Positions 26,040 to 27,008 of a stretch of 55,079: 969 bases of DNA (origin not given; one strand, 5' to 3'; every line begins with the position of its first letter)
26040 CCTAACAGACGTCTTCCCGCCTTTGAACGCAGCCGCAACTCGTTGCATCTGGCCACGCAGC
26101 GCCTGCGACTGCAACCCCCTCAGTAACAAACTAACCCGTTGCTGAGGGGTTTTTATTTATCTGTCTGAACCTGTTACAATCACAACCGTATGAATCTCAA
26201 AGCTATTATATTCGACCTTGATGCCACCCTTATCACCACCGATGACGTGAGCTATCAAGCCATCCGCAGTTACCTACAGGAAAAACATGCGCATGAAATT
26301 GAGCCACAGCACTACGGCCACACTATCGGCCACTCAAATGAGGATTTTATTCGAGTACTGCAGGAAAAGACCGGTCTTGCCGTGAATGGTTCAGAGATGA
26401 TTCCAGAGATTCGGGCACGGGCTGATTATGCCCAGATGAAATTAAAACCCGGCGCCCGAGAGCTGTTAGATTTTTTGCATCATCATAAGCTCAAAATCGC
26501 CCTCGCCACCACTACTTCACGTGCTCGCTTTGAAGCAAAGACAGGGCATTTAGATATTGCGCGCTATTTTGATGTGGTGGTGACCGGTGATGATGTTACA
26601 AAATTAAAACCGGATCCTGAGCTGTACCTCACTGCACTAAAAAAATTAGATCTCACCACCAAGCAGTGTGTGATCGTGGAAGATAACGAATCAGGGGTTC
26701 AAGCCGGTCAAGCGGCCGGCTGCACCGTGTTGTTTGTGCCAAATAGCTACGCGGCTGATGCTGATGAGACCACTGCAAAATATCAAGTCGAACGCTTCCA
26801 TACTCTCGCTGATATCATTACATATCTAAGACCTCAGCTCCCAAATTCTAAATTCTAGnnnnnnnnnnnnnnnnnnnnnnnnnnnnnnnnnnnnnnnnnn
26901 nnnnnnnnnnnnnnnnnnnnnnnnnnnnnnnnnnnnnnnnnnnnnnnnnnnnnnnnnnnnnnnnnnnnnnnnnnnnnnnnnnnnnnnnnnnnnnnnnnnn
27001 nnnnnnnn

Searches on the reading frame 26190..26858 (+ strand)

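Call 86: search_protein_families(library=pfam, proteins=[window:26190-26858:+], max_evalue=0.001)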
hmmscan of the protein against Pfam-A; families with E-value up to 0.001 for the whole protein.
window:26190-26858:+ (222 aa): 5 families
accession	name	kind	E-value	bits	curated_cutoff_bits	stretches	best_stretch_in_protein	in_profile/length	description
PF13419.12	HAD_2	-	6.1e-40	137.7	23.8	1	6-183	1-178/178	Haloacid dehalogenase-like hydrolase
PF00702.32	Hydrolase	-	6.8e-28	98.8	26.4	1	4-177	2-191/191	haloacid dehalogenase-like hydrolase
PF13242.12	Hydrolase_like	-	1.8e-07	31.4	22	1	140-198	4-63/75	HAD-hyrolase-like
PF03031.24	NIF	-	2.1e-05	24.7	21.8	0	5-172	2-123/160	NLI interacting factor-like phosphatase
PF12710.13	HAD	-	7.5e-05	23.7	27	1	6-133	1-130/189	haloacid dehalogenase-like hydrolase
